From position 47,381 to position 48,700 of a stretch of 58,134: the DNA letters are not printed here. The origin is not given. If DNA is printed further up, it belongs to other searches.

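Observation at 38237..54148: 17-gene LacI-linked catabolic locus that matches no characterised pathway I know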

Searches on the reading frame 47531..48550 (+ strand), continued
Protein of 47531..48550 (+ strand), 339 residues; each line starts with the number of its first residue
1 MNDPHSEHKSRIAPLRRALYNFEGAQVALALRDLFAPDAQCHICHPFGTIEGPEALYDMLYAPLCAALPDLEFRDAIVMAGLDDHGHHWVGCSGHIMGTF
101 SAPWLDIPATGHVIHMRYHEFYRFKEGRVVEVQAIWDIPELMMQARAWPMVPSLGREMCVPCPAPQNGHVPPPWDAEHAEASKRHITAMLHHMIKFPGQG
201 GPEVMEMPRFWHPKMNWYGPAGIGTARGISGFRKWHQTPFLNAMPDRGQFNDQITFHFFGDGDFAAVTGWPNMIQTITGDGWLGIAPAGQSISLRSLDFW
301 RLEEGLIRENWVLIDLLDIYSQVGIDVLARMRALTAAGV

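Call 36: get_annotated_region(hit=H12, flank=12000)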
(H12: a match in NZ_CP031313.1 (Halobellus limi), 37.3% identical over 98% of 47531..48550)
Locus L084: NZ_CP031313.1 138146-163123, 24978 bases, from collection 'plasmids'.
description: Halobellus limi strain CGMCC 1.10331 plasmid unnamed2, complete sequence
organism: Halobellus limi (NCBI taxid 699433)
taxonomy: Archaea; Euryarchaeota; Halobacteria; Halobacteriales; Haloferacaceae; Halobellus; Halobellus limi
host: -; source: Cell culture,Taibei marine solar saltern near Lianyungang city; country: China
typing (MOB-suite, as given by PLSDB): non-mobilizable
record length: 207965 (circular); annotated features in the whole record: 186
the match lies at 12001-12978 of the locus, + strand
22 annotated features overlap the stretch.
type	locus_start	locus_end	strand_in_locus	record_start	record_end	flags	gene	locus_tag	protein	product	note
CDS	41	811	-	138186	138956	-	-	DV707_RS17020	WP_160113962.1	IclR family transcriptional regulator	GO:0006355 - regulation of DNA-templated transcription [Evidence IEA]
CDS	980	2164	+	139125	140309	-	-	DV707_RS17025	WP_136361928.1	extracellular solute-binding protein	-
CDS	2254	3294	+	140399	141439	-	-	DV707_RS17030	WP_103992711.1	ABC transporter ATP-binding protein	-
CDS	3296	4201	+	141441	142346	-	-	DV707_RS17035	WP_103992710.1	ABC transporter permease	GO:0055085 - transmembrane transport [Evidence IEA]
CDS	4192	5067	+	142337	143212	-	-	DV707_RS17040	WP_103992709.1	ABC transporter permease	GO:0055085 - transmembrane transport [Evidence IEA]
CDS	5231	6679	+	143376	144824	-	aldA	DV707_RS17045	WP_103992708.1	aldehyde dehydrogenase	-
CDS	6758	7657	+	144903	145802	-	-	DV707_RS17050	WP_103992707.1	NAD(P)-dependent oxidoreductase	-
CDS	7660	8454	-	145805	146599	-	-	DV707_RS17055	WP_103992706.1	MBL fold metallo-hydrolase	-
CDS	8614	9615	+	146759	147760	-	-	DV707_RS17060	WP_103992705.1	ester cyclase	GO:0030638 - polyketide metabolic process [Evidence IEA]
CDS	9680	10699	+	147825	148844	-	-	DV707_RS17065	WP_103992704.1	ester cyclase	GO:0030638 - polyketide metabolic process [Evidence IEA]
CDS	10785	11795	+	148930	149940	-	-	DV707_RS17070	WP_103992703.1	ester cyclase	GO:0030638 - polyketide metabolic process [Evidence IEA]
CDS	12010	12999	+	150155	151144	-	-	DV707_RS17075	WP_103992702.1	ester cyclase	GO:0030638 - polyketide metabolic process [Evidence IEA]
CDS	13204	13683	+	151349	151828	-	-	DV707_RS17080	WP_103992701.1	ester cyclase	GO:0030638 - polyketide metabolic process [Evidence IEA]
CDS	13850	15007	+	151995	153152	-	-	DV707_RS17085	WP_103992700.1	cobalamin-independent methionine synthase II family protein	-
CDS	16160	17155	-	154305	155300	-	phnE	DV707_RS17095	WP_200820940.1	phosphonate ABC transporter, permease protein PhnE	GO:0015716 - organic phosphonate transport [Evidence IEA]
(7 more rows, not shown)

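Call 37: get_annotated_region(hit=H1, flank=14000)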
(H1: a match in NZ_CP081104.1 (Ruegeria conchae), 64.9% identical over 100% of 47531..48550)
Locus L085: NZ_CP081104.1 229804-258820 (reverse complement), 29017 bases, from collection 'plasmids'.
description: Ruegeria conchae strain M340 plasmid unnamed1, complete sequence
organism: Ruegeria conchae (NCBI taxid 981384)
taxonomy: Bacteria; Pseudomonadota; Alphaproteobacteria; Rhodobacterales; Roseobacteraceae; Ruegeria; Ruegeria conchae
host: -; source: -; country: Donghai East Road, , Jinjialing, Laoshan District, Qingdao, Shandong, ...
typing (MOB-suite, as given by PLSDB): non-mobilizable
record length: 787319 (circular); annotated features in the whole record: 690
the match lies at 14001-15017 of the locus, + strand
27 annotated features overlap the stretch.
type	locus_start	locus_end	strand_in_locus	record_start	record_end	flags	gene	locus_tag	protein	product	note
CDS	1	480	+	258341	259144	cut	-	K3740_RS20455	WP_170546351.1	ATP-binding cassette domain-containing protein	-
CDS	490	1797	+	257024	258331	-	xylA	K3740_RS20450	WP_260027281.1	xylose isomerase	GO:0042732 - D-xylose metabolic process [Evidence IEA]; GO:0006098 - pentose-phosphate shunt [Evidence IEA]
CDS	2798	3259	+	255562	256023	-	-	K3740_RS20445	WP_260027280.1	MOSC domain-containing protein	-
CDS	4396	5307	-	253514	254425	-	-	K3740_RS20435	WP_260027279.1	amidohydrolase family protein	-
CDS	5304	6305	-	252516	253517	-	-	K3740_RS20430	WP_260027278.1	ester cyclase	GO:0030638 - polyketide metabolic process [Evidence IEA]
CDS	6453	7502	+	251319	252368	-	-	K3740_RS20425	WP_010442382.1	ABC transporter ATP-binding protein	-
CDS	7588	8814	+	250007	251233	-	-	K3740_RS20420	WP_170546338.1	extracellular solute-binding protein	-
CDS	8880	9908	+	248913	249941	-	-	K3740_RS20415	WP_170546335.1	sugar ABC transporter permease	-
CDS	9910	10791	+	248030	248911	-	-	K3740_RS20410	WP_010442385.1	carbohydrate ABC transporter permease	GO:0008643 - carbohydrate transport [Evidence IEA]; GO:0055085 - transmembrane transport [Evidence IEA]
CDS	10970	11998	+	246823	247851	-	-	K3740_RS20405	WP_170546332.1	ester cyclase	GO:0030638 - polyketide metabolic process [Evidence IEA]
CDS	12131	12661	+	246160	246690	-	-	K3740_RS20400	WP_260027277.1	ester cyclase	GO:0030638 - polyketide metabolic process [Evidence IEA]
CDS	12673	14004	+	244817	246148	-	hisD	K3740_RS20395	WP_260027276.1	histidinol dehydrogenase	GO:0000105 - histidine biosynthetic process [Evidence IEA]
CDS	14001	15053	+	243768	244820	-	-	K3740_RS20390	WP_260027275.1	ester cyclase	GO:0030638 - polyketide metabolic process [Evidence IEA]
CDS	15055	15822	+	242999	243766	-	-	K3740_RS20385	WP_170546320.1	SDR family oxidoreductase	-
CDS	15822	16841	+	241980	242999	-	-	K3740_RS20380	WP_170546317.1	LacI family DNA-binding transcriptional regulator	-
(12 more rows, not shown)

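Call 38: get_annotated_region(hit=H16, flank=12000)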
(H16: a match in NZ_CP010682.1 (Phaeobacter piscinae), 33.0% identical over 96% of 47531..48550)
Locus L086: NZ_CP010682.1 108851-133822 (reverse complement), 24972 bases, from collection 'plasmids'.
description: Phaeobacter piscinae strain P14 plasmid pP14_a, complete sequence
organism: Phaeobacter piscinae (NCBI taxid 1580596)
taxonomy: Bacteria; Pseudomonadota; Alphaproteobacteria; Rhodobacterales; Roseobacteraceae; Phaeobacter; Phaeobacter piscinae
host: -; source: cell culture,rotifer aquaculture; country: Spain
typing (MOB-suite, as given by PLSDB): non-mobilizable; replicon rep_cluster_377
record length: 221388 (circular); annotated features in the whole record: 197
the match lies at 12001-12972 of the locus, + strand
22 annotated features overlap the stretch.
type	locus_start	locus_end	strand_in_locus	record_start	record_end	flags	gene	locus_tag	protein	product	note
CDS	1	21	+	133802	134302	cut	-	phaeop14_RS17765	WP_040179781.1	DUF3299 domain-containing protein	-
CDS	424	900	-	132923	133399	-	-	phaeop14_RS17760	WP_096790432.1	VOC family protein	-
CDS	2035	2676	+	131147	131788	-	-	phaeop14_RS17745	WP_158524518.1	hypothetical protein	-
CDS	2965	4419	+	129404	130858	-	-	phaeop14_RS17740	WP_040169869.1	sodium:alanine symporter family protein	GO:0006865 - amino acid transport [Evidence IEA]; GO:0006814 - sodium ion transport [Evidence IEA]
CDS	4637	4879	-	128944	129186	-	-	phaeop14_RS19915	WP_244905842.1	hypothetical protein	-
CDS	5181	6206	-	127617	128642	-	-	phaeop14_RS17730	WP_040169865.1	LacI family DNA-binding transcriptional regulator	-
CDS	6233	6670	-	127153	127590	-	-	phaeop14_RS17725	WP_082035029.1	ester cyclase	GO:0030638 - polyketide metabolic process [Evidence IEA]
CDS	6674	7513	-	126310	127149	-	-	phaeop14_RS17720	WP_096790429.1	carbohydrate ABC transporter permease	GO:0008643 - carbohydrate transport [Evidence IEA]; GO:0055085 - transmembrane transport [Evidence IEA]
CDS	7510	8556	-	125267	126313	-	-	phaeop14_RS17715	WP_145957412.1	sugar ABC transporter permease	-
CDS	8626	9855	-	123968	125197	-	-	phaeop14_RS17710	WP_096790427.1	extracellular solute-binding protein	-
CDS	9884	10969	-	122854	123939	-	-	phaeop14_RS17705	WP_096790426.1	ester cyclase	GO:0030638 - polyketide metabolic process [Evidence IEA]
CDS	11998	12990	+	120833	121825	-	-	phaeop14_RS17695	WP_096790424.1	nuclear transport factor 2 family protein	-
CDS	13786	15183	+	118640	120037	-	-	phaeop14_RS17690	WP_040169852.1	selenium-binding protein SBP56-related protein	-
CDS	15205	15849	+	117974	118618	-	-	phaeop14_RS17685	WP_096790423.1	hypothetical protein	-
CDS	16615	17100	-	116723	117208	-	-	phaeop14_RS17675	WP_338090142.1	DUF995 domain-containing protein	-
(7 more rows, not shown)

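Call 39: get_annotated_region(hit=H15, flank=12000)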
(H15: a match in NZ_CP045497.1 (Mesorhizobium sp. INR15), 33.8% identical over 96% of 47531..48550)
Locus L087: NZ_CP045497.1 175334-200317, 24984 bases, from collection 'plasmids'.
description: Mesorhizobium sp. INR15 plasmid unnamed1
organism: Mesorhizobium sp. INR15 (NCBI taxid 2654248)
taxonomy: Bacteria; Pseudomonadota; Alphaproteobacteria; Hyphomicrobiales; Phyllobacteriaceae; Mesorhizobium; Mesorhizobium sp. INR15
host: -; source: pure culture,nutrient broth; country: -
typing (MOB-suite, as given by PLSDB): non-mobilizable
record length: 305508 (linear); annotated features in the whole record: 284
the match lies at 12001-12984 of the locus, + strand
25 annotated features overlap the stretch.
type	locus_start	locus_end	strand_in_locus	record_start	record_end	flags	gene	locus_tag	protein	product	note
CDS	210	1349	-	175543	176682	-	-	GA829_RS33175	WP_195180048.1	pyridoxal phosphate-dependent aminotransferase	-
CDS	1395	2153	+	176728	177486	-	-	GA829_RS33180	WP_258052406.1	N-acyl homoserine lactonase family protein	-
CDS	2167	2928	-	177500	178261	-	-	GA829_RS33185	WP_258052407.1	SDR family oxidoreductase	-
CDS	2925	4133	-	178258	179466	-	kynU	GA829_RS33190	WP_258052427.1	kynureninase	GO:0019441 - tryptophan catabolic process to kynurenine [Evidence IEA]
CDS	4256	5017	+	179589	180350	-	-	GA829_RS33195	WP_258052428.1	GntR family transcriptional regulator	-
CDS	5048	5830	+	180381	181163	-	-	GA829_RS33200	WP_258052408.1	ABC transporter substrate-binding protein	-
CDS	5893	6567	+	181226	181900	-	-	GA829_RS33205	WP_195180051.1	amino acid ABC transporter permease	GO:0006865 - amino acid transport [Evidence IEA]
CDS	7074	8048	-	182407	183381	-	-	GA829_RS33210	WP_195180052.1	ester cyclase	GO:0030638 - polyketide metabolic process [Evidence IEA]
CDS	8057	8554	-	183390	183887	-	-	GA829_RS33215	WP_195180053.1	ester cyclase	GO:0030638 - polyketide metabolic process [Evidence IEA]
CDS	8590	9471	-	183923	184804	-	-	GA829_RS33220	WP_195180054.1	carbohydrate ABC transporter permease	GO:0008643 - carbohydrate transport [Evidence IEA]; GO:0055085 - transmembrane transport [Evidence IEA]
CDS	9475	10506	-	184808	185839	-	-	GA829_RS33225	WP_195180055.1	sugar ABC transporter permease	-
CDS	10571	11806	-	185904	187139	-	-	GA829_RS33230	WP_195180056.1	extracellular solute-binding protein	-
CDS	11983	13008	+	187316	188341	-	-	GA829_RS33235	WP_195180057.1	nuclear transport factor 2 family protein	-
CDS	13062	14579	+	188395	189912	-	-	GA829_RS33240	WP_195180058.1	GMC family oxidoreductase N-terminal domain-containing protein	-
CDS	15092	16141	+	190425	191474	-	ugpC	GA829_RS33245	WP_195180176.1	sn-glycerol-3-phosphate ABC transporter ATP-binding protein UgpC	-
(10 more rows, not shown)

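Call 53: search_protein_families(library=ncbifam, proteins=[L035:16871-17566:+, L035:11044-11808:+, L036:6486-7964:+], max_evalue=0.00001)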
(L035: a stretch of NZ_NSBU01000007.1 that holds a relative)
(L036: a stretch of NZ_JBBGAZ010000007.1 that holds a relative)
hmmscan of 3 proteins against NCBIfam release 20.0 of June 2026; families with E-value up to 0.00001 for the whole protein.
L035:16871-17566:+ (231 aa): 5 families
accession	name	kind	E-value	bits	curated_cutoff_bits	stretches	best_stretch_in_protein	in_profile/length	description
NF006093.0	PRK08245.1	subfamily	3.2e-12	46.4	208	1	2-205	7-207/240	hypothetical protein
NF005442.0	PRK07028.1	equivalog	1.9e-09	36.6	593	1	103-203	303-405/430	bifunctional hexulose-6-phosphate synthase/ribonuclease regulator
NF004850.0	PRK06201.1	subfamily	1.5e-08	34.4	231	1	103-211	95-205/222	hypothetical protein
TIGR02798.1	ligK_PcmE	equivalog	3.2e-07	30.2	304.5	1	99-192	86-181/222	4-carboxy-4-hydroxy-2-oxoadipate aldolase/oxaloacetate decarboxylase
NF006731.0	PRK09262.1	equivalog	1.3e-06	28.1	179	1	99-194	92-189/229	4-carboxy-4-hydroxy-2-oxoadipate aldolase/oxaloacetate decarboxylase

L035:11044-11808:+ (254 aa): 230 families (the best 25 are shown)
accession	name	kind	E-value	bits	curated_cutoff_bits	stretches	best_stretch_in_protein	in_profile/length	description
TIGR01832.1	kduD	equivalog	2.5e-63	213.9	338.85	1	9-253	1-247/248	2-dehydro-3-deoxy-D-gluconate 5-dehydrogenase KduD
NF005711.0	PRK07523.1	subfamily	6.4e-62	209.4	413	1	8-253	5-253/255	SDR family oxidoreductase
NF005467.0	PRK07060.1-5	equivalog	3.2e-61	207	360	1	8-253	4-244/245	SDR family oxidoreductase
NF006070.0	PRK08213.1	subfamily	4.9e-61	206.5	279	1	8-253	7-258/259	gluconate 5-dehydrogenase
NF005559.1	PRK07231.1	subfamily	1.1e-58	198.7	215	1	10-252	1-248/249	glucose 1-dehydrogenase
NF005309.0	PRK06841.1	subfamily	1.2e-58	198.6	286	1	8-253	10-254/255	GolD/DthD family dehydrogenase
NF004774.0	PRK06114.1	equivalog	4e-56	190.2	360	1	8-253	11-261/262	SDR family oxidoreductase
NF004778.0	PRK06124.1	equivalog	4.3e-56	190.2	303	1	7-253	5-254/256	SDR family oxidoreductase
NF005390.0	PRK06935.1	equivalog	4.3e-56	190.1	369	1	8-252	10-256/258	2-dehydro-3-deoxy-D-gluconate 5-dehydrogenase KduD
NF005466.0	PRK07060.1-3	equivalog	1.7e-55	188.4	438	1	9-253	5-251/252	short chain dehydrogenase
NF004791.0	PRK06138.1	equivalog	1.9e-55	187.9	312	1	10-253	2-251/252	SDR family oxidoreductase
TIGR01830.1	3oxo_ACP_reduc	equivalog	1.2e-54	185.5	297.75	1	16-250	1-237/239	3-oxoacyl-[acyl-carrier-protein] reductase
NF004818.0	PRK06172.1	equivalog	2e-54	184.6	336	1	9-253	3-252/253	SDR family oxidoreductase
NF053807.1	RhamDHLra1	equivalog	1.9e-53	181.8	400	1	11-251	2-247/252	L-rhamnose 1-dehydrogenase Lra1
NF052558.1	MBtsdlDhBudC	equivalog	4.3e-53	180.4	270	1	12-253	2-243/250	meso-2,3-butanediol dehydrogenase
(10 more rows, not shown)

L036:6486-7964:+ (492 aa): 6 families
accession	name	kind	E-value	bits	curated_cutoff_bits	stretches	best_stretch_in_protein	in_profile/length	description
NF002550.0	PRK02106.1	subfamily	9.1e-102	341.4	605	2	153-490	185-536/563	choline dehydrogenase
TIGR01810.1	betA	equivalog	6.9e-88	295.6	732.1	2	152-488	177-527/532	choline dehydrogenase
TIGR03970.1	mycofact_MftG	equivalog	7.9e-66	223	387.45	3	3-123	2-126/487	mycofactocin dehydrogenase MftG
TIGR04542.1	GMC_mycofac_2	equivalog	8.3e-39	133.8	400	2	3-237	1-240/425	mycofactocin system GMC family oxidoreductase MftG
NF038210.1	GMC_mycofac_3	equivalog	3e-22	79.1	300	1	5-468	2-393/418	mycofactocin system GMC family oxidoreductase MftG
TIGR02485.1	CobZ_N-term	equivalog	8.2e-06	24.8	372.55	0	3-38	3-37/437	FAD-dependent tricarballylate dehydrogenase TcuA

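Call 76: predict_structure(alignment_id=A2)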
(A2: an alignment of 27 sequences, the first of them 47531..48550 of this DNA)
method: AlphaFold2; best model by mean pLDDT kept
length: 339 residues; sequences in the alignment: 27
mean_pLDDT: 76.2   pTM: 0.83
mean pLDDT of the five models: 76.2, 73.9, 69.8, 64.6, 63.5
residues with pLDDT >= 90: 87; 70-90: 147; 50-70: 59; < 50: 46
segments of 3 or more residues with pLDDT < 50: 151-168, 219-236, 241-246
pLDDT, mean of each block of 10 residues (from residue 1): 82 91 91 98 94 97 93 85 89 89 88 87 96 91 73 46 40 77 84 65 65 64 35 46 49 67 81 65 67 82 84 82 82 63
secondary structure, 60 per line:
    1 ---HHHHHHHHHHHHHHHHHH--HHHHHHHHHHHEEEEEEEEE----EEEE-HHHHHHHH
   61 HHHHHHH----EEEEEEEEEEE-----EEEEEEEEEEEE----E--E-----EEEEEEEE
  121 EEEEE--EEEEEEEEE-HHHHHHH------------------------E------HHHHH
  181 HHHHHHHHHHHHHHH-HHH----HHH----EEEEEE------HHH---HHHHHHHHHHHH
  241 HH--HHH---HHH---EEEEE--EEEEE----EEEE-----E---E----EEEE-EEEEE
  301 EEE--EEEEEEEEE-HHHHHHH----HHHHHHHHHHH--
elements in order: H4-21 H24-34 E35-43 E48-51 H53-67 E72-82 E88-99 E113-125 E128-136 H138-144 H176-195 E211-216 H229-242 E257-261 E264-268 E273-276 E291-294 E296-303 E306-314 H316-322 H327-337

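Call 78: fold_search(model_id=the predicted structure, library=pdb)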
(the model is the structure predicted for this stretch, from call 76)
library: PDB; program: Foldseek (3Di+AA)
matches with E <= 10: 994; with E <= 0.001: 357
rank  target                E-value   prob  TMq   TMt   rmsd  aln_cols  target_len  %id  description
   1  4rzm_B                7.8e-09  1.00  0.31  0.36  16.9       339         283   15  Crystal structure of the Lsd19-lasalocid A complex (released 2015-01-21)
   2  3rga                  8.3e-09  1.00  0.33  0.39  17.3       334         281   16  Crystal structure of epoxide hydrolase for polyether lasalocid A biosynthesis (released 2012-03-07)
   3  9kw6_A                1.1e-08  1.00  0.34  0.41  15.4       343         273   14  Polyether epoxide hydrolase MonBI-MonBII complex (released 2025-12-10)
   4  9kw6_D                1.1e-08  1.00  0.32  0.39  16.3       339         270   17  Polyether epoxide hydrolase MonBI-MonBII complex (released 2025-12-10)
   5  8kaa_A                1.2e-08  1.00  0.32  0.76   3.4       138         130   20  Crystal Structure of ChaU a ester cyclase from Streptomyces chartreusis (released 2024-08-07)
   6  9kw8_A                1.7e-08  1.00  0.32  0.39  16.5       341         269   16  Polyether epoxide hydrolase MonBI-MonBII complex with product analogue (released 2025-12-10)
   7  6hnn_B                1.9e-08  1.00  0.32  0.74   3.0       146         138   25  Crystal structure of wild-type IdmH, a putative polyketide cyclase from Streptomyces antibioticus (released 2019-11-06)
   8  2gey_A                2.0e-08  1.00  0.37  0.75   9.0       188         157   18  Crystal Structure of AclR a putative hydroxylase from Streptomyces galilaeus (released 2006-07-18)
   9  6hnn_F                2.3e-08  1.00  0.32  0.73   3.5       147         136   22  Crystal structure of wild-type IdmH, a putative polyketide cyclase from Streptomyces antibioticus (released 2019-11-06)
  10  2gey_C                2.7e-08  1.00  0.36  0.77   6.3       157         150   18  Crystal Structure of AclR a putative hydroxylase from Streptomyces galilaeus (released 2006-07-18)
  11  9kw6_C                3.1e-08  1.00  0.34  0.41  16.0       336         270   14  Polyether epoxide hydrolase MonBI-MonBII complex (released 2025-12-10)
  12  9kw6_B                3.1e-08  1.00  0.34  0.41  15.7       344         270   16  Polyether epoxide hydrolase MonBI-MonBII complex (released 2025-12-10)
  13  6hnn_A                3.4e-08  1.00  0.32  0.70   2.9       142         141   25  Crystal structure of wild-type IdmH, a putative polyketide cyclase from Streptomyces antibioticus (released 2019-11-06)
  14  3kkg                  4.1e-08  1.00  0.35  0.76   3.2       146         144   18  Crystal structure of Putative SnoaL-like polyketide cyclase (YP_509242.1) from Jannaschia Sp. CCS1 at 1.40 A resolution (released 2009-12-01)
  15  4rzm_A                5.5e-08  1.00  0.28  0.34  16.1       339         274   14  Crystal structure of the Lsd19-lasalocid A complex (released 2015-01-21)
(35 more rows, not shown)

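Call 85: find_homologous_proteins(query=L082:11992-13011:+, max_evalue=1e-20)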
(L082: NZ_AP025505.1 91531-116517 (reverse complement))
Query L082:11992-13011:+ (339 aa): 5046 proteins with E <= 1e-20 among 5542 candidates; the best 120 are listed.
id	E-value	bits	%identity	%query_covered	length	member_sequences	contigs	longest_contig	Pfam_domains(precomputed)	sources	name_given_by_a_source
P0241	6.9e-209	711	87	100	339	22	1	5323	PF07366.19,PF12680.14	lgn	-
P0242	4.8e-204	695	86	99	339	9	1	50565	PF07366.19,PF12680.14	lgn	-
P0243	7.8e-192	655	80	99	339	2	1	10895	PF07366.19,PF12680.14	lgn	-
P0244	2.1e-165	568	73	97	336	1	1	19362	PF07366.19,PF12680.14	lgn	-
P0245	3.6e-148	512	65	99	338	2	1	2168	PF07366.19,PF12680.14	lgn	-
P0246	1.9e-147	509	65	99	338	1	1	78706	PF07366.19,PF12680.14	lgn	-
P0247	8.2e-147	507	65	97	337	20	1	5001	PF07366.19,PF12680.14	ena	-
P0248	9.5e-147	507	65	97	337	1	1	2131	PF07366.19,PF12680.14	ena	-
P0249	7.5e-146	504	64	99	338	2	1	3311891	PF07366.19,PF12680.14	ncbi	ncbi:ester cyclase [Vibrio paucivorans]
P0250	2.0e-145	503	64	97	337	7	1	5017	PF07366.19,PF12680.14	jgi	-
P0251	3.7e-145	502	65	98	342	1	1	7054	PF07366.19,PF12680.14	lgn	-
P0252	9.0e-145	500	63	99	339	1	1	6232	PF07366.19,PF12680.14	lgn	-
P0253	2.5e-144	499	63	99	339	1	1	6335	PF07366.19,PF12680.14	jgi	-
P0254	4.0e-144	498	64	99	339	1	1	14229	PF07366.19,PF12680.14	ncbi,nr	ncbi:ester cyclase [Vibrio sp. FNV 38]|nr:ester cyclase [Vibrio sp. FNV 38]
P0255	3.1e-143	495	64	97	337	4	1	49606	PF07366.19,PF12680.14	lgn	-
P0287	1.7e-137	476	60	98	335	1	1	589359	PF07366.19,PF12680.14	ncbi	ncbi:ester cyclase [Microbulbifer agarilyticus]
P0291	4.3e-137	475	60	98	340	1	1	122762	PF07366.19,PF12680.14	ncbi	ncbi:MAG: ester cyclase [Halioglobus sp.]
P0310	3.7e-136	472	60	97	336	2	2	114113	PF07366.19,PF12680.14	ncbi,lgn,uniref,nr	ncbi:polyketide cyclase [Pseudoalteromonas sp. NBT06-2]|uniref:ester cyclase n=1 Tax=Pseudoalteromon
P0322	1.1e-135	470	59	99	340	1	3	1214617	PF07366.19,PF12680.14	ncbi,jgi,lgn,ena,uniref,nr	ncbi:nuclear transport factor 2 family protein [Marinomonas arenicola]|uniref:ester cyclase n=1 Tax=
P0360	2.1e-134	466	61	96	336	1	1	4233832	PF07366.19,PF12680.14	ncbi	ncbi:ester cyclase [Thalassotalea piscium]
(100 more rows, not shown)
